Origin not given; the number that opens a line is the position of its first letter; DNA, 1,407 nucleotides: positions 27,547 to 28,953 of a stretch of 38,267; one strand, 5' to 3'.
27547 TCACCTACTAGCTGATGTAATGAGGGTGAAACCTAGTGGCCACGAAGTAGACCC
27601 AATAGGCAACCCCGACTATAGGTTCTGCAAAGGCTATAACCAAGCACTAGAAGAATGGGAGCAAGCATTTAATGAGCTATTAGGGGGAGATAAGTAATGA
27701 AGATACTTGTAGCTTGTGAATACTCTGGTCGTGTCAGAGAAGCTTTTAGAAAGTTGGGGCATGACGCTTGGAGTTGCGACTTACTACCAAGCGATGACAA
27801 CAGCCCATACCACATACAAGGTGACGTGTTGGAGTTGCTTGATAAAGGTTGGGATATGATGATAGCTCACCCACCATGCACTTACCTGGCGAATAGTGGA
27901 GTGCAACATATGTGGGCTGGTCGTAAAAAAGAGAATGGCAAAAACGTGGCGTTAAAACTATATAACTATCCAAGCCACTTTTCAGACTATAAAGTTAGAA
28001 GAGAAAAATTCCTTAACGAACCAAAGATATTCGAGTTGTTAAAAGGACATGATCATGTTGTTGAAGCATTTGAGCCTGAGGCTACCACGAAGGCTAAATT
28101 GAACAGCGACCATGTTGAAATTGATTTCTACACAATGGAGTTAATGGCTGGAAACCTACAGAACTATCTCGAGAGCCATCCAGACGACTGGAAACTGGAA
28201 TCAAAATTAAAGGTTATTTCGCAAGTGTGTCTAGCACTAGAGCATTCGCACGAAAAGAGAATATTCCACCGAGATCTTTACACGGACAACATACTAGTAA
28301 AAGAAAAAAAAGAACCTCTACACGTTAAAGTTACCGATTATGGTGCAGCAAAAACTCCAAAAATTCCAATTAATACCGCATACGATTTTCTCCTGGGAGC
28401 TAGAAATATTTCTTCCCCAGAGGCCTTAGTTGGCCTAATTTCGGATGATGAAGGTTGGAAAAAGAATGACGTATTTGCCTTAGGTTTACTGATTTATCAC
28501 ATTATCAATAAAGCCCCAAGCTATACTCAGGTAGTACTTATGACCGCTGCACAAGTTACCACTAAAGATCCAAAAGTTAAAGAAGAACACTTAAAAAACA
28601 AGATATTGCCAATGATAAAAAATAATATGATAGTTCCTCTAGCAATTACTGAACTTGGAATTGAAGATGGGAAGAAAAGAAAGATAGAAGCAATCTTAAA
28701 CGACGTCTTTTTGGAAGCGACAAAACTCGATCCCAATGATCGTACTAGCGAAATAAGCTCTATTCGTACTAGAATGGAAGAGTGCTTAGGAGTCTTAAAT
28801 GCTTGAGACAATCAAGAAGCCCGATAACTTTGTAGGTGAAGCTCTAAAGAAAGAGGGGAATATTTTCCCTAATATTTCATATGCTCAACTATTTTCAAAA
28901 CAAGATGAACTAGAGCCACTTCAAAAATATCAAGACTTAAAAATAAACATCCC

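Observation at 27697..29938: Methyltransferase-N-terminus::Hanks-type kinase chimera coupled to a TPR gene: candidate phage-borne sensor-kinase module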

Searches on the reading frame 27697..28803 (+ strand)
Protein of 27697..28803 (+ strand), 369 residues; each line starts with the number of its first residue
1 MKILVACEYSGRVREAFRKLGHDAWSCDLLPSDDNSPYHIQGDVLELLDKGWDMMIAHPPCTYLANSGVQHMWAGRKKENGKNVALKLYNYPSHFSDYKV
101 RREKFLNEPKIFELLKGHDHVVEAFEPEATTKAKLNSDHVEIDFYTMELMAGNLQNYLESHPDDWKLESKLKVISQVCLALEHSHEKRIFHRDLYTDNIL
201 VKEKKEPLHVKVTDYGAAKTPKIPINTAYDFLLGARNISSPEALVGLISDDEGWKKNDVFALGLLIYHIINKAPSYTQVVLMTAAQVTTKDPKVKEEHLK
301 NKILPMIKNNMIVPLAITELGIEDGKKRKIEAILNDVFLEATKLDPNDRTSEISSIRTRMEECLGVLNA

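Call 3: search_protein_families(library=pfam, proteins=[window:27697-28803:+], max_evalue=1)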
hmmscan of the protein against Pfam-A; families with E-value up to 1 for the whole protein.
window:27697-28803:+ (369 aa): 4 families
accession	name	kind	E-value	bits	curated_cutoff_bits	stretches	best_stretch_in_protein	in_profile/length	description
PF00069.31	Pkinase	-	1.9e-23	83.6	31.7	1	75-288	18-209/263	Protein kinase domain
PF07714.23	PK_Tyr_Ser-Thr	-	3e-18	66.5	23.1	1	73-294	20-223/258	Protein tyrosine and serine/threonine kinase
PF06293.20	Kdo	-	7.3e-05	22.7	21.3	1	153-215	104-166/207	Lipopolysaccharide kinase (Kdo/WaaP) family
PF12330.14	Haspin_kinase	-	0.012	15.1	25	1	70-219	114-254/364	Haspin like kinase domain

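Call 4: search_protein_families(library=phrogs, proteins=[window:27697-28803:+], max_evalue=0.01)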
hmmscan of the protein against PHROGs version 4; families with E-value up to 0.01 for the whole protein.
window:27697-28803:+ (369 aa): 3 families
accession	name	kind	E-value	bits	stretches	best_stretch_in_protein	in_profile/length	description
phrog_757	-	other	1.1e-26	94.4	1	1-84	15-106/247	DNA methyltransferase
phrog_2361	-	other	7.6e-18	65.7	1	145-364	88-270/415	serine-threonine kinase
phrog_4972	-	unknown function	2.3e-05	24.4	1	145-301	197-347/501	-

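Call 6: search_dna_similar(query=window:27697-28803:+, collection=phages, mode=protein, max_rows=40)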
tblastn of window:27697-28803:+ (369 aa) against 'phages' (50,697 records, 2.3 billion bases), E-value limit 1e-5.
Records with a match: 155; places in all: 155; records where one place covers at least 80% of the query: 0.
Best place of each record, by identity: 60-80% 16; <60% 139.
By first word of the organism name: Vibrio 21; Flavobacterium 16; Bacteriophage 12; Pseudomonas 11; Cellulophaga 11; Ruegeria 10; Arthrobacter 9; Burkholderia 8; Acinetobacter 7; Listeria 6; and 29 more.
By host as written in the record: - 36; Flavobacterium sp. LMO9 13; Ruegeria pomeroyi DSS-3 10; Arthrobacter globiformis B-2979 7; Burkholderia sp. 6; Listeria monocytogenes 6; Pseudomonas aeruginosa 4; Vibrio lentus 4; and 50 more.
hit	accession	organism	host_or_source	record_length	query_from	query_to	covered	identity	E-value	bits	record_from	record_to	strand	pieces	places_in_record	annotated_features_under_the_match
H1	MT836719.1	Bacteriophage sp.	human fecal samples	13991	64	356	79%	23.6%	2e-6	56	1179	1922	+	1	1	record has no annotation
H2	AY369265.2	Burkholderia phage Bcep1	-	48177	1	126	34%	43.8%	1e-21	102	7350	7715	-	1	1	Bcep1-12: gp12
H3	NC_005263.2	Burkholderia phage Bcep1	Burkholderia cenocepacia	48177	1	126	34%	43.8%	1e-21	102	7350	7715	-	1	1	Bcep1-12: DNA methyltransferase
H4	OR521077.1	Arthrobacter phage Arielagos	Arthrobacter globiformis B-2979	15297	1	85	23%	63.5%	1e-24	111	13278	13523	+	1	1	20: DNA methyltransferase | 19: helix-turn-helix DNA binding domain protein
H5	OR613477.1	Arthrobacter phage SerialPhiller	Arthrobacter globiformis B-2979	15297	1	85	23%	63.5%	1e-24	111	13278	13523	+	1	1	20: DNA methyltransferase | 19: helix-turn-helix DNA binding domain protein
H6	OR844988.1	Staphylococcus phage SA 1306 Kay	Staphylococcus aureus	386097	144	364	60%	24.3%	2e-8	62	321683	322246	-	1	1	record has no annotation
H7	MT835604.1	Bacteriophage sp.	human fecal samples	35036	79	271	52%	27.8%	5e-10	67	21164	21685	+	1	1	record has no annotation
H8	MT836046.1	Bacteriophage sp.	human fecal samples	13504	99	293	53%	27.2%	5e-9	64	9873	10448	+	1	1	record has no annotation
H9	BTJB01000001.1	Mollyvirus Mo1-1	-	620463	76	287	57%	24.9%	4e-6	55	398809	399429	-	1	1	serine-threonine kinase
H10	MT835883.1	Bacteriophage sp.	human fecal samples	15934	64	271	56%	25.2%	1e-9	66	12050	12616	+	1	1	record has no annotation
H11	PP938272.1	Bacillus phage PHBA67-T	Bacillus cereus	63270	102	270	46%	30.2%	2e-10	68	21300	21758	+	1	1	pknD: serine/threonine-protein kinase PknD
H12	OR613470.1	Arthrobacter phage Tillums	Arthrobacter globiformis B-2979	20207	1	76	21%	66.7%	3e-24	110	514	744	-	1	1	1: DNA methyltransferase | 2: hypothetical protein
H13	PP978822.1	Arthrobacter phage Swim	Arthrobacter globiformis B-2979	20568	1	76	21%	66.7%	3e-24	110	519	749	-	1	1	1: DNA methyltransferase | 2: hypothetical protein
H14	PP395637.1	Microcystis phage Mae-JY04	Microcystis aeruginosa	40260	2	85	23%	60.0%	2e-25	113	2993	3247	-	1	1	hypothetical protein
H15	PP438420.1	Microcystis phage Mae-JY28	Microcystis aeruginosa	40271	2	85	23%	60.0%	2e-25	113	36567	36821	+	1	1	hypothetical protein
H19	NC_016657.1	Cyanophage 9515-10a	Prochlorococcus sp. MIT9515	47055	1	84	23%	58.3%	2e-21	101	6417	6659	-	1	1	DNA methyltransferase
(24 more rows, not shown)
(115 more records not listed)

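Call 7: get_annotated_region(hit=H14, flank=1500)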
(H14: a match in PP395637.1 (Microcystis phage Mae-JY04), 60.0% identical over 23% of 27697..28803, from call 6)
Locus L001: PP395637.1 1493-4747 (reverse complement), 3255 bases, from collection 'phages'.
description: Microcystis phage Mae-JY04, complete genome.
organism: Microcystis phage Mae-JY04 (NCBI taxid 3126651)
taxonomy: Viruses; Duplodnaviria; Heunggongvirae; Uroviricota; Caudoviricetes
host: Microcystis aeruginosa; source: -; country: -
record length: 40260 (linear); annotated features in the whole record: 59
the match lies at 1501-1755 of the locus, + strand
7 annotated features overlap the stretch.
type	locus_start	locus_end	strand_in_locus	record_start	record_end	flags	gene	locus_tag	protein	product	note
CDS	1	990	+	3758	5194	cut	-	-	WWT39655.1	hypothetical protein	-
CDS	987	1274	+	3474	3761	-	-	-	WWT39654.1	hypothetical protein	-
CDS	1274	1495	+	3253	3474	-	-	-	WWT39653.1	hypothetical protein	-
CDS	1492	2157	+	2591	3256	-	-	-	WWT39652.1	hypothetical protein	-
CDS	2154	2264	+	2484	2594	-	-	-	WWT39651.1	hypothetical protein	-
CDS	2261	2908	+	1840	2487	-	-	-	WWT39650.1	hypothetical protein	-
CDS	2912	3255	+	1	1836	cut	-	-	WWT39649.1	primase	-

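Call 8: get_annotated_region(hit=H19, flank=1500)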
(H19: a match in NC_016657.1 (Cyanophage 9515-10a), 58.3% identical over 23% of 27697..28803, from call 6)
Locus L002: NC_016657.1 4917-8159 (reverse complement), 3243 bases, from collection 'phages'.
description: Cyanophage 9515-10a, complete genome.
organism: Cyanophage 9515-10a (NCBI taxid 444875)
taxonomy: Viruses; Duplodnaviria; Heunggongvirae; Uroviricota; Caudoviricetes; Autographiviridae; Tangaroavirus; Tangaroavirus tv951510a
host: Prochlorococcus sp. MIT9515; source: -; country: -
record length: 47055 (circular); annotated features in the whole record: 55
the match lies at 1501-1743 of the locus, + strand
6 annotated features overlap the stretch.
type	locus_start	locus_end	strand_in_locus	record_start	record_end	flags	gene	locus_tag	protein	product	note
CDS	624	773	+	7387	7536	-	-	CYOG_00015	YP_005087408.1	hypothetical protein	-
CDS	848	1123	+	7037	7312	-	-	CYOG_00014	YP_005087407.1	hypothetical protein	-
CDS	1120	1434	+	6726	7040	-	-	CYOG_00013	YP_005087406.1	hypothetical protein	-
CDS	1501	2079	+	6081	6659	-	-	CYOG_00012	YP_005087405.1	DNA methyltransferase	-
CDS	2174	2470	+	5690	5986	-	-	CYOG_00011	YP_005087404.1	hypothetical protein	-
CDS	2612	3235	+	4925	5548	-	-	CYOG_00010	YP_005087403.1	gp9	-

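Call 9: get_annotated_region(hit=H4, flank=1500)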
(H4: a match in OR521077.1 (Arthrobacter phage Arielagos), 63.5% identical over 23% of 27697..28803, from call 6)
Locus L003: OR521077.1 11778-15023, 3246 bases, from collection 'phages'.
description: Arthrobacter phage Arielagos, complete genome.
organism: Arthrobacter phage Arielagos (NCBI taxid 3077823)
taxonomy: Viruses; Duplodnaviria; Heunggongvirae; Uroviricota; Caudoviricetes; Decurrovirus
host: Arthrobacter globiformis B-2979; source: -; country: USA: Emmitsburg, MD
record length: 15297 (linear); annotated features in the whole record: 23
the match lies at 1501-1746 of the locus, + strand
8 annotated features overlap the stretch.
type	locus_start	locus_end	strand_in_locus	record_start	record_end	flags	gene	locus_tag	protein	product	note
CDS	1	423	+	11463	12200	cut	15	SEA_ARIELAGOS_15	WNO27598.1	lysin A, glycosyl hydrolase domain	-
CDS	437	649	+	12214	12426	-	16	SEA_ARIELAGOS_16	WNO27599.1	membrane protein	-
CDS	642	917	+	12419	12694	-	17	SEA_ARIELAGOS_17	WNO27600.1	hypothetical protein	-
CDS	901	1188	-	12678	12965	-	18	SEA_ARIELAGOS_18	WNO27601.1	helix-turn-helix DNA binding domain protein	-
CDS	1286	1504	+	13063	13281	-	19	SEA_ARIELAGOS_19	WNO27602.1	helix-turn-helix DNA binding domain protein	-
CDS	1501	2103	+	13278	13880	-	20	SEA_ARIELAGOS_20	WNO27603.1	DNA methyltransferase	-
CDS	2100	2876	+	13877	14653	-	21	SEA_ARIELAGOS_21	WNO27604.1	helix-turn-helix DNA binding domain protein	-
CDS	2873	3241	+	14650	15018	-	22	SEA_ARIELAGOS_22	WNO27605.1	hypothetical protein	-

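Call 11: find_homologous_proteins(query=window:27697-28803:+)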
Query window:27697-28803:+ (369 aa): 6965 proteins with E <= 0.001 among 8000 candidates; the best 120 are listed.
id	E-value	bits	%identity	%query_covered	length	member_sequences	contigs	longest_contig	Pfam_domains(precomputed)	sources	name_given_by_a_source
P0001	2.6e-249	844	100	100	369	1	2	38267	PF07714.24,PF00069.32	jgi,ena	-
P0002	1.7e-148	513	76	79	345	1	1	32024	PF07714.24,PF00069.32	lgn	-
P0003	7.0e-50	188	99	22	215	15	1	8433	-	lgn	-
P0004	2.7e-48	183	93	23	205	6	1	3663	-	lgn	-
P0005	7.2e-48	182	95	23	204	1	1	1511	-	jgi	jgi:hypothetical protein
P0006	4.8e-47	179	90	23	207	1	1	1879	-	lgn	-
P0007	2.8e-46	176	92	23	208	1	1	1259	-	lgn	-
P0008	1.2e-45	174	88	23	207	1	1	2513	-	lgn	-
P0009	1.3e-45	174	89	23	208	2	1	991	-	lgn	-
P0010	2.3e-45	173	87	23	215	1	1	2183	-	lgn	-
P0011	1.6e-44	171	87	23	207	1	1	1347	-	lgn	-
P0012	9.8e-39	152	74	25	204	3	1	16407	-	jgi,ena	-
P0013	5.6e-38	149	90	20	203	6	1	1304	-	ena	-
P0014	1.2e-37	148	90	20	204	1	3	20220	-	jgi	jgi:hypothetical protein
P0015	2.2e-37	147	88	20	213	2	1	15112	-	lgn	-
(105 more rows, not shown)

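Call 14: find_encoding_contigs(protein=P0002, flank=10000)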
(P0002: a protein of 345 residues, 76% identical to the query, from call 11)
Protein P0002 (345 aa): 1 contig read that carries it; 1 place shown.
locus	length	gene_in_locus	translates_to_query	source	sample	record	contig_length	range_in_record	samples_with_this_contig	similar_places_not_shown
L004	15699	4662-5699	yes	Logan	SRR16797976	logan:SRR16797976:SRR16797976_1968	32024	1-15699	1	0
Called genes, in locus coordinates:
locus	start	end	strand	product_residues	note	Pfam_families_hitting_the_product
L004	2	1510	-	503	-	?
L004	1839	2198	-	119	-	-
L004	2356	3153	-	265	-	-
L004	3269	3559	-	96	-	-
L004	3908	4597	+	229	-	-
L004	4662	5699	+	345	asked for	PF00069:Pkinase, PF07714:PK_Tyr_Ser-Thr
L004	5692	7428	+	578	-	PF26725:TPR_INTS8_3 (faint), PF12895:ANAPC3 (faint), PF00515:TPR_1 (weak), PF14559:TPR_19, PF13424:TPR_12 (weak), PF00515:TPR_1, PF07719:TPR_2 (weak), PF13181:TPR_8 (weak), +13 more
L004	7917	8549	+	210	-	-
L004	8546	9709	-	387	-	-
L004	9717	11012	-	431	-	PF00239:Resolvase, PF07508:Recombinase, PF13408:Zn_ribbon_recom (weak)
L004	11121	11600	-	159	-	-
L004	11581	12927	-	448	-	PF02195:ParB_N, PF01555:N6_N4_Mtase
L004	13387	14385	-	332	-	-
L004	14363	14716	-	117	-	-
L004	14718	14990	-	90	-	-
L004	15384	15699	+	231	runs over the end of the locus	PF12844:HTH_19, PF13443:HTH_26 (weak), PF13560:HTH_31 (weak), PF01381:HTH_3, PF13274:SocA_Panacea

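Call 15: find_encoding_contigs(protein=P0003, flank=10000)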
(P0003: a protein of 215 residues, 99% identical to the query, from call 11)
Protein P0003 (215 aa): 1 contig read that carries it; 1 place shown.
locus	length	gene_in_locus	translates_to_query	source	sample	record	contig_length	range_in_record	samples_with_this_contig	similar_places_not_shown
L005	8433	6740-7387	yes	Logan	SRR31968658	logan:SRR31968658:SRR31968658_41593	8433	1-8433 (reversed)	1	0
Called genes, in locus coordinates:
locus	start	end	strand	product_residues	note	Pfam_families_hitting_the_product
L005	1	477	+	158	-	?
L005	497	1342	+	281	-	PF21882:Gp53-like_C (weak), PF09458:H_lectin (weak)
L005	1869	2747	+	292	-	PF02899:Phage_int_SAM_1 (faint), PF00589:Phage_integrase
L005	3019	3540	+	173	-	PF18896:SLT_3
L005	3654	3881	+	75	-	-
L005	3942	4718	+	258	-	PF12705:PDDEXK_1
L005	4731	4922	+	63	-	-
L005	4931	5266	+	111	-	-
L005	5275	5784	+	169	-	-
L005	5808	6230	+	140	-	-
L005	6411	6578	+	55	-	-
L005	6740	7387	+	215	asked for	-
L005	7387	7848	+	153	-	PF09643:YopX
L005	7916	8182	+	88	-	-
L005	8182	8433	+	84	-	?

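Call 19: search_protein_families(library=padloc, proteins=[P0002, L004:5692-7425:+, window:27697-28803:+], max_evalue=0.01)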
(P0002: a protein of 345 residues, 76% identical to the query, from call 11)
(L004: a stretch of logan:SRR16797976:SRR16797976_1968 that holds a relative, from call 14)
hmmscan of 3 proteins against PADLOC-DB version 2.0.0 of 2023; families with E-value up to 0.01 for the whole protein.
P0002 (345 aa): 35 families (the best 25 are shown)
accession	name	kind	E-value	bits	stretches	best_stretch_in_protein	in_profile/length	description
PDLC04138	mad6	-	1.9e-28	97.8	1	43-253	60-257/659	mads_6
PDLC04042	PD-T4-6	-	1.3e-27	95.2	1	43-273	18-233/292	-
PDLC04053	PD-T4-6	-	1.3e-24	85.2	1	43-275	18-234/311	-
PDLC04047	PD-T4-6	-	2.1e-22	77.6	1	43-247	19-207/327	-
PDLC03920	MkoA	-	6.3e-22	75.7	1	41-340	14-278/1112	-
PDLC04060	PD-T4-6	-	1.2e-20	71.9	1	43-253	17-210/486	-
PDLC02375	Stk2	-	2.5e-20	70.7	1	8-272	99-340/500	-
PDLC04041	PD-T4-6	-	7.1e-20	69.7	1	35-249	28-231/443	-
PDLC04061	PD-T4-6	-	6.5e-18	63.5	1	42-265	24-237/510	-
PDLC04048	PD-T4-6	-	4.6e-17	60.4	1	43-292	19-242/354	-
PDLC04059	PD-T4-6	-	1.1e-15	55.6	1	42-289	14-253/433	-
PDLC04057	PD-T4-6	-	2.7e-15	54.3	1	43-246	17-204/443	-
PDLC04054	PD-T4-6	-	3.3e-15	54.4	1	43-255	19-216/347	-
PDLC04040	PD-T4-6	-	4.4e-15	53.4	1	44-280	4-233/547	-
PDLC03921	MkoA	-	6e-15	52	1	61-267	223-432/1607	-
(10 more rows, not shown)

L004:5692-7425:+ (578 aa): 3 families
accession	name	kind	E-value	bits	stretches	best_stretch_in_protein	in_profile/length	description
PDLC04781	PDC-M71B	-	2.5e-18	64.1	3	432-563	356-493/515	-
PDLC01171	TPR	-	0.00017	18.7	0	54-189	112-243/504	TPR repeats containing protein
PDLC01101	PrimPol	-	0.00082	16.1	0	181-248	32-95/490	adaptation polymerase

window:27697-28803:+ (369 aa): 35 families (the best 25 are shown)
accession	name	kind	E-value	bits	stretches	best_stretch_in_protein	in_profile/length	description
PDLC04042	PD-T4-6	-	2.4e-27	94.3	1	64-307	17-243/292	-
PDLC04053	PD-T4-6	-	7.1e-24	82.8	1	64-298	17-233/311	-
PDLC04138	mad6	-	1.5e-22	78.3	1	74-277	69-257/659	mads_6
PDLC04047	PD-T4-6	-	7.3e-20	69.3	1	77-277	32-213/327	-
PDLC04060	PD-T4-6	-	1.1e-19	68.7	1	128-307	58-240/486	-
PDLC04041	PD-T4-6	-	2.2e-19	68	1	63-274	35-232/443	-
PDLC03920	MkoA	-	1e-18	65.1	1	67-365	18-279/1112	-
PDLC04061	PD-T4-6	-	3.5e-18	64.4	1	67-305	27-252/510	-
PDLC04048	PD-T4-6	-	1.6e-16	58.7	1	141-319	84-245/354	-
PDLC04054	PD-T4-6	-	3.5e-16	57.5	1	64-294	18-233/347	-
PDLC02375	Stk2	-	1e-15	55.5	1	144-290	195-334/500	-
PDLC03921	MkoA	-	3.9e-14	49.3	1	81-286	219-426/1607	-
PDLC04039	PD-T4-6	-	4e-14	50.5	1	64-295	22-236/458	-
PDLC04057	PD-T4-6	-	1.7e-13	48.4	1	65-271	17-205/443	-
PDLC04043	PD-T4-6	-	1.4e-12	45.5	1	66-295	25-238/452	-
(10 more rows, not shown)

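Call 20: find_encoding_contigs(protein=P0001, flank=10000)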
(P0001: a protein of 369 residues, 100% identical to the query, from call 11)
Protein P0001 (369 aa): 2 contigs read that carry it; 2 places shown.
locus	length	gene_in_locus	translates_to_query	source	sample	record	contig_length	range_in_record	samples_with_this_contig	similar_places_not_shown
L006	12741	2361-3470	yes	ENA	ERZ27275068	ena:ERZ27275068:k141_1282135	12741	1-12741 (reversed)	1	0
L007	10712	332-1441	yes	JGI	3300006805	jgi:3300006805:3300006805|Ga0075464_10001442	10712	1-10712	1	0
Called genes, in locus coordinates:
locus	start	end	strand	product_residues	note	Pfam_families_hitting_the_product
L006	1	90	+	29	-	?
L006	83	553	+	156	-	-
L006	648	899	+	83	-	-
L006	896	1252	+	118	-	-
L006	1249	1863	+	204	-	PF00145:DNA_methylase (weak)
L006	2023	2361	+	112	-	-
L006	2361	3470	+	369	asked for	PF00069:Pkinase, PF07714:PK_Tyr_Ser-Thr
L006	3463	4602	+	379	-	-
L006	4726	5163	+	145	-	-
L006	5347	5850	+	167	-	PF20901:Sf6_terminase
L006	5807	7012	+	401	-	PF04466:Terminase_3 (weak), PF03237:Terminase_6N (faint), PF17288:Terminase_3C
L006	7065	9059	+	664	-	PF23899:SU10_portal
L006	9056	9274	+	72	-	-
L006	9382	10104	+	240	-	-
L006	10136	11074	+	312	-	PF19821:Phage_capsid_2 (weak)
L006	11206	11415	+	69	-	-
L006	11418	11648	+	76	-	-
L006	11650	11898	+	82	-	-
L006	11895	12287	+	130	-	-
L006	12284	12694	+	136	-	-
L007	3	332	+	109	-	?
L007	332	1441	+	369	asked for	PF00069:Pkinase, PF07714:PK_Tyr_Ser-Thr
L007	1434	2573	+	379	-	-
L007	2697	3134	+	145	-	-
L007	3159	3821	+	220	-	PF20901:Sf6_terminase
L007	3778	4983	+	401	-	PF04466:Terminase_3 (weak), PF03237:Terminase_6N (faint), PF17288:Terminase_3C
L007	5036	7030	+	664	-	PF23899:SU10_portal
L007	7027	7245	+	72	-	-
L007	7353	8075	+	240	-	-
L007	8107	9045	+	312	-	PF19821:Phage_capsid_2 (weak)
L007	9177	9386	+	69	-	-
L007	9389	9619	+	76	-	-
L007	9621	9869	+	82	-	-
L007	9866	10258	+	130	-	-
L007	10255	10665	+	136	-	-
